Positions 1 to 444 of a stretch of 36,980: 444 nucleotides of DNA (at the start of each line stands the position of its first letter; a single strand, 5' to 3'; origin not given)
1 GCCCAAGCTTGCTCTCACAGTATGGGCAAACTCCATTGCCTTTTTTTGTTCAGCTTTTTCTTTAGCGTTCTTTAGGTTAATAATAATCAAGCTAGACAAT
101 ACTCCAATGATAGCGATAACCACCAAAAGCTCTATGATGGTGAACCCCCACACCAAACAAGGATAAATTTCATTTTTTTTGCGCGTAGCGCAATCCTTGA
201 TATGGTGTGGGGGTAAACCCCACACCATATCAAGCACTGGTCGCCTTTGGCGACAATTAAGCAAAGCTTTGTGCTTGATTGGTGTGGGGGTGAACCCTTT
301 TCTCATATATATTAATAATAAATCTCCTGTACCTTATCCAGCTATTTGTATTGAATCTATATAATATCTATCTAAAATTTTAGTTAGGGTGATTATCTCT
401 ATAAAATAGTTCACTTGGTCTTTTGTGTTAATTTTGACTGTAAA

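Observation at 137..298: Four alternately oriented G-rich repeats form mutually exclusive helices over the start codon and cleavage site of a pilin gene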

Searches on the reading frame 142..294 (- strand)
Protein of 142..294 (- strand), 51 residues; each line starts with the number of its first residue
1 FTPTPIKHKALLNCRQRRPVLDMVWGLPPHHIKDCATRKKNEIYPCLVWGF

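Call 84: search_protein_representatives(protein=window:142-294:-)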
Query: 51 residues. Proteins with E-value up to 0.001 (for the whole library): 3; up to 1e-10: 0; up to 1e-30: 0. The best 3 are listed.
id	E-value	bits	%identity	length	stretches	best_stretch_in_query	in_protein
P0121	1.1e-09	53.8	46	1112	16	23-38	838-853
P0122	1.2e-08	50.6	93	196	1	1-27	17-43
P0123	3.2e-08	49.2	77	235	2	1-29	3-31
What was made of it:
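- Tried and rejected: Peptide similarity does not trace the family, but the search did uncover the minor-pilin copy (call 84).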

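Call 86: find_homologous_proteins(query=P0122, max_evalue=1e-8)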
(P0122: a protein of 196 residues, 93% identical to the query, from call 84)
Query P0122 (196 aa): 326 proteins with E <= 1e-8 among 454 candidates; the best 120 are listed.
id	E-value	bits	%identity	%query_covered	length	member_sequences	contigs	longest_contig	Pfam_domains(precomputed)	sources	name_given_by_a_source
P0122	1.7e-126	437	100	100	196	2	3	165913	-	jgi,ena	-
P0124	2.6e-55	205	66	79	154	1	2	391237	PF07963.18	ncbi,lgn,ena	-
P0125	7.2e-46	174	58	79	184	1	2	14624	-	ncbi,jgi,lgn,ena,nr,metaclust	ncbi:hypothetical protein AMJ49_04685 [Parcubacteria bacterium DG_74_2]|nr:MAG: hypothetical protein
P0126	1.9e-38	150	52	79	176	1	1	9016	PF07963.18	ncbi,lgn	-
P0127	9.5e-37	145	52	79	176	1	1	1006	PF07963.18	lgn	-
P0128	6.3e-36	142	47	79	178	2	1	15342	PF07963.18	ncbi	-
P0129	7.8e-36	142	45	79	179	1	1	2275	PF07963.18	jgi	-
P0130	8.1e-36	142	44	79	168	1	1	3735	-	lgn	-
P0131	6.4e-35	139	45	79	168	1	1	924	-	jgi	jgi:prepilin-type N-terminal cleavage/methylation domain-containing protein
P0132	1.3e-34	138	50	79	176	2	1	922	PF07963.18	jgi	-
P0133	2.4e-34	137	51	79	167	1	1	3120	-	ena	-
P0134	4.7e-34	136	50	79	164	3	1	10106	PF07963.18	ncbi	-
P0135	5.1e-34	136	45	92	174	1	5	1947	-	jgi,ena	-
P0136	7.8e-34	135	48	79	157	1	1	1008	PF07963.18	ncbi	-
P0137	8.3e-34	135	47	79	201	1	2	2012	PF07963.18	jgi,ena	-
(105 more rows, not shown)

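Call 87: find_encoding_contigs(protein=P0122, flank=10000, max_places=3)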
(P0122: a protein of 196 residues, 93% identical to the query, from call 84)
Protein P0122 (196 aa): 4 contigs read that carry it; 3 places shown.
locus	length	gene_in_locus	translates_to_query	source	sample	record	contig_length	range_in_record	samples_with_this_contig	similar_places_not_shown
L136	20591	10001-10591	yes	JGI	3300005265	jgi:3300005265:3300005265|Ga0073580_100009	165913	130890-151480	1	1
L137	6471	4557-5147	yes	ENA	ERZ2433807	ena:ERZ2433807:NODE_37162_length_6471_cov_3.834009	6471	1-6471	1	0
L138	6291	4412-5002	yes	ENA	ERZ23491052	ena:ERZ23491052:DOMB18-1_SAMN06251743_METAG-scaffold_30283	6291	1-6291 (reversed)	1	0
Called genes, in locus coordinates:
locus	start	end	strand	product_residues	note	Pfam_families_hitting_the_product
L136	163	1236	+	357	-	PF11104:PilM_2, PF14450:FtsA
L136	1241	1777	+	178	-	PF05137:PilN (weak)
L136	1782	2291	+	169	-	PF04350:PilO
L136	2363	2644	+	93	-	-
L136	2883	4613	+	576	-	PF05157:MshEN, PF00437:T2SSE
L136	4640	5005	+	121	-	PF00072:Response_reg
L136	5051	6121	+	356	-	PF00437:T2SSE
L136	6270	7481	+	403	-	PF00482:T2SSF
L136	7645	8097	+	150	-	PF07963:N_methyl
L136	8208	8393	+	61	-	-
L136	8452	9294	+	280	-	PF06750:A24_N_bact, PF01478:Peptidase_A24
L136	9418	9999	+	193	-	PF07963:N_methyl (weak)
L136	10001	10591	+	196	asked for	-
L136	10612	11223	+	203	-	PF07963:N_methyl (weak)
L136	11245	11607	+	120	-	-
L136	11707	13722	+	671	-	PF22745:Nlig-Ia, PF01653:DNA_ligase_aden, PF03120:OB_DNA_ligase, PF03119:DNA_ligase_ZBD, PF12826:HHH_2, PF14520:HHH_5, PF00533:BRCT, PF12738:PTCB-BRCT, +1 more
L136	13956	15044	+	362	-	PF01098:FTSW_RODA_SPOVE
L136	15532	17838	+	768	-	PF25063:ARM_TT21_C (weak), PF13414:TPR_11, PF14559:TPR_19, PF13432:TPR_16 (weak), PF14559:TPR_19 (weak), PF21033:RMD1-3, PF00515:TPR_1 (weak), PF07719:TPR_2 (weak), +12 more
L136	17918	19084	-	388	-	PF00512:HisKA (weak), PF02518:HATPase_c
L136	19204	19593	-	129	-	PF00072:Response_reg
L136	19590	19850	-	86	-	PF02823:ATP-synt_DE_N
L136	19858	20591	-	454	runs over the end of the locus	PF00006:ATP-synt_ab, PF22919:ATP-synt_VA_C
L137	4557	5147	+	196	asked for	-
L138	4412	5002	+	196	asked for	-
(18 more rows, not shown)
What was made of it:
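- On Type IV pilin-like protein (class III signal peptide): Peptidase_A24 lies in L136, on contigs from the same samples (call 87).
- A Peptidase_A24 gene lies in L136 (call 87).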
